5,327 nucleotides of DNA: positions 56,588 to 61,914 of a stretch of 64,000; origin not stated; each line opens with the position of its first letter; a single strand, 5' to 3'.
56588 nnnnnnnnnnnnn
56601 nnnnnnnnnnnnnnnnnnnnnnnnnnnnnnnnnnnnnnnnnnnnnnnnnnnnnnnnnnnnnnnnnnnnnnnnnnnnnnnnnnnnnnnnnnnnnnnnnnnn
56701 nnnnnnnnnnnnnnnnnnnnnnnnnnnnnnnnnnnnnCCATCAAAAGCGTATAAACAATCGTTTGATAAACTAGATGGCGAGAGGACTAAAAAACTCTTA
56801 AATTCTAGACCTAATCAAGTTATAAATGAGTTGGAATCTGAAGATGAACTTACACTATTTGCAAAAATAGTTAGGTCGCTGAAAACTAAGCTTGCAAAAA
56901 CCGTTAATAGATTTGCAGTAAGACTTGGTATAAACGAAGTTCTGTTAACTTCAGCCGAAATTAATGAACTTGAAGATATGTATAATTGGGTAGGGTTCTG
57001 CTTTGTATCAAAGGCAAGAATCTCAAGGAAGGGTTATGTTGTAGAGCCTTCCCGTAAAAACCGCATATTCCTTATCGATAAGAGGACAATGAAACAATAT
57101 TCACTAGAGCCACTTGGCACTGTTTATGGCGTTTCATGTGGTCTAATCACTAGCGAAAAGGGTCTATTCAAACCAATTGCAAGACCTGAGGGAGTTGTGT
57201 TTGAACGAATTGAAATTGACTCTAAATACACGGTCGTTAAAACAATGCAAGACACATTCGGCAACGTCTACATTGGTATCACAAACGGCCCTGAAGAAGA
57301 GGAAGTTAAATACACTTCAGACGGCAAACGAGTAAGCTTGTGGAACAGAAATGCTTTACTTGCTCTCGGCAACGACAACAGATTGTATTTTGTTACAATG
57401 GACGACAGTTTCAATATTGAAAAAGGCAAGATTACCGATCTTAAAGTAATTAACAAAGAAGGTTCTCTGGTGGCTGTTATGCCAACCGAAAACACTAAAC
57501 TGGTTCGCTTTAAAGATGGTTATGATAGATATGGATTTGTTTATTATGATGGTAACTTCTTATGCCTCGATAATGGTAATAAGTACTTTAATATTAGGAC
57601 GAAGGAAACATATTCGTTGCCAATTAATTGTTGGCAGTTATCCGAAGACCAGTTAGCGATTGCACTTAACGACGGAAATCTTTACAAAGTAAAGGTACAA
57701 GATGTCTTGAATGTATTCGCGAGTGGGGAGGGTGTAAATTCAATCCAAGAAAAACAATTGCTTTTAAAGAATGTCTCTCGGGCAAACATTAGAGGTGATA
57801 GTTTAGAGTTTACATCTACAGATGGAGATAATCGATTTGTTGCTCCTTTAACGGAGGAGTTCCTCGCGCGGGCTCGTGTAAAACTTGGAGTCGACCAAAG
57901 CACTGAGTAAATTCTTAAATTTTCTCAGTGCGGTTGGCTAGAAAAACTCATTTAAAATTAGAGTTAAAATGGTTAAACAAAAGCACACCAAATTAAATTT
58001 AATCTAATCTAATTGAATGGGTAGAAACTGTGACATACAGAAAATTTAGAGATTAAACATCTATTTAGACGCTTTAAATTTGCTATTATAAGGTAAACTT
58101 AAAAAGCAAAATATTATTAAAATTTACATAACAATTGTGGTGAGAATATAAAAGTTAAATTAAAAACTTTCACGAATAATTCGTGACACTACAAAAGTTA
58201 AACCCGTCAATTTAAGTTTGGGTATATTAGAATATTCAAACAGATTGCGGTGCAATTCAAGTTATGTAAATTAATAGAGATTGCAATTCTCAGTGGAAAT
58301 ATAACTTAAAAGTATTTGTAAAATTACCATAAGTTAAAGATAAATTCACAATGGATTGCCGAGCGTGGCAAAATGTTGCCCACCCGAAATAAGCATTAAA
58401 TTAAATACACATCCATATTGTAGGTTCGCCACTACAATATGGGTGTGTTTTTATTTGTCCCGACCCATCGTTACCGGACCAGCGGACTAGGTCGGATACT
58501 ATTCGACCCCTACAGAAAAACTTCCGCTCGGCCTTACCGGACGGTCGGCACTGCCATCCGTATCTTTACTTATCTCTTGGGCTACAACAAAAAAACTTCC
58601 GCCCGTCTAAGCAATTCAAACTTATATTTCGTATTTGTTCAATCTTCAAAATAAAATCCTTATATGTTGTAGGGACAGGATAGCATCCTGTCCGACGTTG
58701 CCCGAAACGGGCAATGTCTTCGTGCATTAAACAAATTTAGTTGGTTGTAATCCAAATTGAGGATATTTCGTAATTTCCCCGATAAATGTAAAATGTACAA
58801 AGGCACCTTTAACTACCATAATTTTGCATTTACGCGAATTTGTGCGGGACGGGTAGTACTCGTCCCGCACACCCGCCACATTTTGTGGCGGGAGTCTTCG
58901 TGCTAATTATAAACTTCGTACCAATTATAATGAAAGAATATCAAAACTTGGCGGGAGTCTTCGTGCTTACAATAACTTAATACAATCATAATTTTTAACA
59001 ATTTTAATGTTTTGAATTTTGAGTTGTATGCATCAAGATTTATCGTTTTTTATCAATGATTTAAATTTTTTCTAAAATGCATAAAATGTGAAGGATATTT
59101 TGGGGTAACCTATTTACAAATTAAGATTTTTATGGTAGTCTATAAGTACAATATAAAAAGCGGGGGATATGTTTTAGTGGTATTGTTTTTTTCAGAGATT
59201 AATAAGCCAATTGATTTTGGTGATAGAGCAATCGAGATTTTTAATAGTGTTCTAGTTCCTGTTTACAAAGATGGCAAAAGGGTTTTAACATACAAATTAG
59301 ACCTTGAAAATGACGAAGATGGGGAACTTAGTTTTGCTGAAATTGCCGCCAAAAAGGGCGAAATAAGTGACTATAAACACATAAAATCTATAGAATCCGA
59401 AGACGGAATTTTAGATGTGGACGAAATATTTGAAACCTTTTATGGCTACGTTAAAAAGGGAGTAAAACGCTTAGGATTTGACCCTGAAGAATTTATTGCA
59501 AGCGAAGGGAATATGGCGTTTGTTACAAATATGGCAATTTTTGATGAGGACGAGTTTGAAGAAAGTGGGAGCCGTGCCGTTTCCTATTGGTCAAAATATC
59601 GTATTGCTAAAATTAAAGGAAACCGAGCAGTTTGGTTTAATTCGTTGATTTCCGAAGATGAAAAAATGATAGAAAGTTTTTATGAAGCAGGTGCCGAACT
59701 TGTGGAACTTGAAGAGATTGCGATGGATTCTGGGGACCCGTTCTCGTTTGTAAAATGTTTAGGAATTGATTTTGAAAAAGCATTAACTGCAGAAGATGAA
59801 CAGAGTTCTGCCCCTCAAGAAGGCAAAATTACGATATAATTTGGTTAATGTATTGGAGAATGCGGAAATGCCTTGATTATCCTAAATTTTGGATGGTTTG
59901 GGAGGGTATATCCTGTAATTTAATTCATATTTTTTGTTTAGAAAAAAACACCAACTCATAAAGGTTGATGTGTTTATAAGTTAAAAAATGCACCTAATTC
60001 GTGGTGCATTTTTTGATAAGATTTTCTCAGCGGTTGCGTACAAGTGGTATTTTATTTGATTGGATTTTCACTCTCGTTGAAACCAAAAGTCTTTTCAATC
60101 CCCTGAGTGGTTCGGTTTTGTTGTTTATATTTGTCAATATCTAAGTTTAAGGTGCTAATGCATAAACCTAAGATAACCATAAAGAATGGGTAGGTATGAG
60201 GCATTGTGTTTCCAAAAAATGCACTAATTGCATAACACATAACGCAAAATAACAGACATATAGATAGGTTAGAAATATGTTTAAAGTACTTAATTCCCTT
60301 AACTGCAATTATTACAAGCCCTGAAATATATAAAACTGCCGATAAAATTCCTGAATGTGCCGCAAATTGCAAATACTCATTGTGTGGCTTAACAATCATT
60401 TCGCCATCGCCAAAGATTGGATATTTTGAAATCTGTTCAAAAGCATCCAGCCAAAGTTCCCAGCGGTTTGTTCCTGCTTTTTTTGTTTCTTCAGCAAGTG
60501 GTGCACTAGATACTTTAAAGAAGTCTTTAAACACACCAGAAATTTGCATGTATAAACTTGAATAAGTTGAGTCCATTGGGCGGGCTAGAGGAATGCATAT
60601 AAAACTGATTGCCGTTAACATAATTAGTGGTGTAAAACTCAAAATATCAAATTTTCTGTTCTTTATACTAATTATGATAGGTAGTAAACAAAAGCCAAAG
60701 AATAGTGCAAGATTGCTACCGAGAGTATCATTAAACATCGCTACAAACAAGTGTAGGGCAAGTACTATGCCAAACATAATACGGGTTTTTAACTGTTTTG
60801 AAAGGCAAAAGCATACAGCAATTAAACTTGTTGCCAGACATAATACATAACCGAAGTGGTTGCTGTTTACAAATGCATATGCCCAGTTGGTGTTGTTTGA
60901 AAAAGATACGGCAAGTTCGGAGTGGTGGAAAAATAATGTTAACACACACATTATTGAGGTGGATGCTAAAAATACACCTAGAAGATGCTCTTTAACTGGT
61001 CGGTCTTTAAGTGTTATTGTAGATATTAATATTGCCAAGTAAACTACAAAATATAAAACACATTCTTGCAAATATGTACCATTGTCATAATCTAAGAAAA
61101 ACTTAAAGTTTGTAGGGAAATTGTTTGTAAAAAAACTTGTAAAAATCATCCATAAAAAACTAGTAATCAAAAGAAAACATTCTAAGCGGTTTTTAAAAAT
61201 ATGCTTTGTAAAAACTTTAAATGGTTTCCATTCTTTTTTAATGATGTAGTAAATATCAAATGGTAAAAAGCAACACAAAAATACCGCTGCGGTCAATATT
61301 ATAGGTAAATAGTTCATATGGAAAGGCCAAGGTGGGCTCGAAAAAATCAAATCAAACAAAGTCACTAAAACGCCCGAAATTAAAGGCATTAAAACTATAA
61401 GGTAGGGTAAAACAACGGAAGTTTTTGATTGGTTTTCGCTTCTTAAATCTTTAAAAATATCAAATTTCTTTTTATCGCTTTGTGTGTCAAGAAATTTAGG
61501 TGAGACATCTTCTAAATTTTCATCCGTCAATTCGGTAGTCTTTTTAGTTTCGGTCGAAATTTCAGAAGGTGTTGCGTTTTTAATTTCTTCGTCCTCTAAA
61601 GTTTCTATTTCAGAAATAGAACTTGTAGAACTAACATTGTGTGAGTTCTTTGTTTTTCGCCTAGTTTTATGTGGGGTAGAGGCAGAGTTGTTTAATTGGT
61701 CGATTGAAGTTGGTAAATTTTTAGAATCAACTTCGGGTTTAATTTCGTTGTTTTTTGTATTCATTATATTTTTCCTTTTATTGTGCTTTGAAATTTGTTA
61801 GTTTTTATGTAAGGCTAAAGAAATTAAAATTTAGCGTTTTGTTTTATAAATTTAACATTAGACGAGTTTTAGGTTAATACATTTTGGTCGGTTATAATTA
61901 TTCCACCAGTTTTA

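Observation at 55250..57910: SipW/ER-type signal peptidase fused to a ~630-aa repeat and orphan-domain extension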

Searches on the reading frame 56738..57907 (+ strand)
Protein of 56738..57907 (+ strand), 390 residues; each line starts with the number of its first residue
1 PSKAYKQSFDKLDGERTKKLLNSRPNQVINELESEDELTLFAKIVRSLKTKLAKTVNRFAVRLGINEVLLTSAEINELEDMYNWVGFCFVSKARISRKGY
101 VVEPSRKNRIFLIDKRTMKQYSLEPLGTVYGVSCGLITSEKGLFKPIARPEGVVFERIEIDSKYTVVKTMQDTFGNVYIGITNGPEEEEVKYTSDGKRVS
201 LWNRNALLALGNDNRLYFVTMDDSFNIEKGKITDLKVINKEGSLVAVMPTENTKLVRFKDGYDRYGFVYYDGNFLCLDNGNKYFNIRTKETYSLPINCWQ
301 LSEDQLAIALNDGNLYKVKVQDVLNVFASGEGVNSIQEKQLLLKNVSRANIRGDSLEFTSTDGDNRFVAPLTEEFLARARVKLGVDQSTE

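Call 22: search_protein_families(library=ncbifam, proteins=[window:56738-57907:+], max_evalue=1)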
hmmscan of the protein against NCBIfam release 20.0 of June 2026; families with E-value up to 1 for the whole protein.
window:56738-57907:+ (390 aa): 1 family
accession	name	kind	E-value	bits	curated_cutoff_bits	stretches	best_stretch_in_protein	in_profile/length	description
NF004044.1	PRK05561.1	subfamily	0.09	11.4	654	1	203-342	536-679/738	DNA topoisomerase (ATP-hydrolyzing)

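Call 30: search_protein_representatives(alignment_id=A2)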
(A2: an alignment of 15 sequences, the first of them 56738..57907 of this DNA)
Query: 15 sequences, 379 profile positions. Proteins with E-value up to 0.001 (for the whole library): 6; up to 1e-10: 6; up to 1e-30: 4. The best 6 are listed.
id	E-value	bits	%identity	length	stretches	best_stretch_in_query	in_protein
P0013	8.8e-152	522.1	-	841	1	2-378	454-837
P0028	1.6e-146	504.8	-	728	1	9-375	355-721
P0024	3.4e-146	503.7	-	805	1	2-368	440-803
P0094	1.0e-87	311.2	-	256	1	131-377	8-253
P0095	9.6e-19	84.2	-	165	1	254-369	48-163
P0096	2.1e-17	79.8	-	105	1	279-378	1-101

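Call 68: search_protein_families(library=pfam, alignment_id=A2, max_evalue=10)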
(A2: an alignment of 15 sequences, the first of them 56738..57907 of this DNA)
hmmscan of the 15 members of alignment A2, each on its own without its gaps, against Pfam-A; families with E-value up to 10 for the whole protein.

A. member 1, window:56738-57907:+ (390 aa): 1 family
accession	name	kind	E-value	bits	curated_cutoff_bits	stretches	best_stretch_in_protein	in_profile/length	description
PF04026.17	SpoVG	-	0.082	13.5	29.6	1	219-260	23-59/82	SpoVG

B. families by the number of members that match (of 15 scanned): 22 families
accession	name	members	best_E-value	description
PF25560.1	DUF7932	4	0.008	Domain of unknown function (DUF7932)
PF04556.18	DpnII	1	0.0025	DpnII restriction endonuclease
PF25172.1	Beta-prop_WDR3_2nd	1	0.0049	WDR3 second beta-propeller domain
PF18154.6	pPIWI_RE_REase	1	0.026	REase associating with pPIWI_RE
PF23492.1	bPH_9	1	0.051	Bacterial PH domain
PF14292.12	SusE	1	0.055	SusE outer membrane protein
PF06523.16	DUF1106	1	0.056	Protein of unknown function (DUF1106)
PF09679.15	TraQ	1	0.072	Type-F conjugative transfer system pilin chaperone (TraQ)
PF10384.14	Scm3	1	0.076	Centromere protein Scm3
PF04026.17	SpoVG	1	0.082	SpoVG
PF11531.14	CARM1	1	0.083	Coactivator-associated arginine methyltransferase 1 N terminal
PF21108.3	MDN1_4th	1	0.086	Midasin AAA+ ATPase lid domain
PF05303.17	GSKIP_dom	1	0.14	GSKIP domain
PF08909.16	DUF1854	1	0.17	Domain of unknown function (DUF1854)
PF21433.2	M3K_C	1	0.17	Mevalonate-3-kinase, C-terminal domain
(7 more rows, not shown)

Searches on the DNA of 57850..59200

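Call 52: search_rna_families(source=window, start=57850, end=59200, threshold=evalue, max_evalue=1)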
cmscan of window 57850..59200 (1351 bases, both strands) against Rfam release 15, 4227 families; matches with E-value up to 1: 7.
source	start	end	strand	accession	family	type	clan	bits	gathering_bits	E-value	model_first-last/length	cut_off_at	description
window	58403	58458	+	RF03589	mir-5583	Gene; miRNA;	-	25.8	80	0.12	1-59/59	no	mir-5583 microRNA precursor family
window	58401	58451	-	RF03589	mir-5583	Gene; miRNA;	-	23.5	80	0.41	1-59/59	no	mir-5583 microRNA precursor family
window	58399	58456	+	RF04176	mir-3149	Gene; miRNA;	-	22.7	100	0.22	1-83/83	no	mir-3149 microRNA precursor family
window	58406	58449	+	RF03682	mir-3912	Gene; miRNA;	-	21.3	95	0.37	1-91/91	no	mir-3912 microRNA precursor family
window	58393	58460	+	RF00682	mir-144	Gene; miRNA;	-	20.3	60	0.12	1-78/78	no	mir-144 microRNA precursor family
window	58400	58454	-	RF01896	mir-142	Gene; miRNA;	-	20.2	57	0.44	1-85/85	no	mir-142 microRNA precursor family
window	58399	58456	+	RF03556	mir-559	Gene; miRNA;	-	20.1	95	0.84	18-74/91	no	mir-559 microRNA precursor family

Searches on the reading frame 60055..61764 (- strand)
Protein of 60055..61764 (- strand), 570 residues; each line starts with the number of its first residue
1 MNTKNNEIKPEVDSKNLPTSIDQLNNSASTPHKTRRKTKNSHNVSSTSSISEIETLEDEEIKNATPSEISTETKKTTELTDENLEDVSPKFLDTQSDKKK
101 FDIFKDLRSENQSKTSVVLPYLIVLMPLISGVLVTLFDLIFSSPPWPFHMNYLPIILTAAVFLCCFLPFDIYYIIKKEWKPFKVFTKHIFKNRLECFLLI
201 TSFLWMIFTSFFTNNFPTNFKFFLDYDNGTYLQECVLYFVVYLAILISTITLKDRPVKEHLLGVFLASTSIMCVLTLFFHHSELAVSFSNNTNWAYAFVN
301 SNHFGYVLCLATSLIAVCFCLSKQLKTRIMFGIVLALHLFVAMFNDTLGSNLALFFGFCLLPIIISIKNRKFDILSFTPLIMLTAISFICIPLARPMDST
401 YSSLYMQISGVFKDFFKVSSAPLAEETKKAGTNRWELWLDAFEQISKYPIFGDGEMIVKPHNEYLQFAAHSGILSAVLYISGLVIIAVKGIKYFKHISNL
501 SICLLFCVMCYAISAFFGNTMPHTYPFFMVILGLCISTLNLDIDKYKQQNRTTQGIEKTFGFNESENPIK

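Call 12: search_protein_families(library=pfam, proteins=[window:60055-61764:-], max_evalue=0.01)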
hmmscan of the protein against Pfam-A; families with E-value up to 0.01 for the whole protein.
window:60055-61764:- (570 aa): 1 family
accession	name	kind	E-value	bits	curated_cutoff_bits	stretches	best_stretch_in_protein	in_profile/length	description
PF04932.20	Wzy_C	-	3.9e-08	33.7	31.7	1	334-480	2-149/149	O-Antigen ligase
